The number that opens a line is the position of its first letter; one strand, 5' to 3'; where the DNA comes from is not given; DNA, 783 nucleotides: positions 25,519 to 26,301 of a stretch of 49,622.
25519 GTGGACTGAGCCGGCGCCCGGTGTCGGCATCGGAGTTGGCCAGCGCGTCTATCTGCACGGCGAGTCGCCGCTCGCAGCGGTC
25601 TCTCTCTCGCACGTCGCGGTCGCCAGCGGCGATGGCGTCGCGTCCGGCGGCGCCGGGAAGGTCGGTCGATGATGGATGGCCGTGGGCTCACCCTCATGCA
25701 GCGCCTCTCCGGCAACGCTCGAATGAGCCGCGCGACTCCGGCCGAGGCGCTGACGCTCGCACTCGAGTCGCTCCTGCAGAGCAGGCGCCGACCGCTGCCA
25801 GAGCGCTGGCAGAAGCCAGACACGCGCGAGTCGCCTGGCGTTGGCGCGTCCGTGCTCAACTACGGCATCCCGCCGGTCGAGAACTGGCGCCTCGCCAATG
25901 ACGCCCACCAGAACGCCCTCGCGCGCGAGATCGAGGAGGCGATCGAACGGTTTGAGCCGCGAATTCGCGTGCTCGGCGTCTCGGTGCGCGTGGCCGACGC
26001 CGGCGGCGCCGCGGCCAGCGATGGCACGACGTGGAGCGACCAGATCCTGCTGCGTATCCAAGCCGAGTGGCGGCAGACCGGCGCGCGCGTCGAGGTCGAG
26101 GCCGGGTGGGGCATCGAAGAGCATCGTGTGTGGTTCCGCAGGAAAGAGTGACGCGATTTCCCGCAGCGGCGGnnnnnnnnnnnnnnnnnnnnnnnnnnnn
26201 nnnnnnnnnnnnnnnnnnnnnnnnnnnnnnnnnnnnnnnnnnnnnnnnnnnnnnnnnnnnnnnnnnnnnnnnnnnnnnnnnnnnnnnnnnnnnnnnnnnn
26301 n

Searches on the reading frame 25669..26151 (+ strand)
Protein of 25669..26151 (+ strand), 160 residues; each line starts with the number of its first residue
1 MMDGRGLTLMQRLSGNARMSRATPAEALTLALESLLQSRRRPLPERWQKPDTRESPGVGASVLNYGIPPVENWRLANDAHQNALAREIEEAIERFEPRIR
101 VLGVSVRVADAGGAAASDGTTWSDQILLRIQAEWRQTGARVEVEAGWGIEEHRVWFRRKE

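Call 3: search_protein_families(library=pfam, proteins=[window:25669-26151:+], max_evalue=1)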
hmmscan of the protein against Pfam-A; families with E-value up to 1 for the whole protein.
window:25669-26151:+ (160 aa): 2 families
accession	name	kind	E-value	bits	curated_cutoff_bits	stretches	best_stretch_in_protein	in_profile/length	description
PF04965.19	GPW_gp25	-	5e-14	52.3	27.2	1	30-115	9-77/96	Baseplate wedge protein gp25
PF01627.28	Hpt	-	0.043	14.5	24.6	1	12-47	35-70/84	Hpt domain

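Call 4: search_protein_families(library=ncbifam, proteins=[window:25669-26151:+], max_evalue=1)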
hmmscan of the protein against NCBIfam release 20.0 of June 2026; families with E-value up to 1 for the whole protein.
window:25669-26151:+ (160 aa): 2 families
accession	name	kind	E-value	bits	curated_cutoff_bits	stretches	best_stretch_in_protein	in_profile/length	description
TIGR03357.1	VI_zyme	equivalog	1.7e-13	50.4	53.2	1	15-110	17-95/133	type VI secretion system baseplate subunit TssE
NF010727.0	PRK14128.1-2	equivalog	4.9e-06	26.6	209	1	62-135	47-121/126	anti-adapter protein IraD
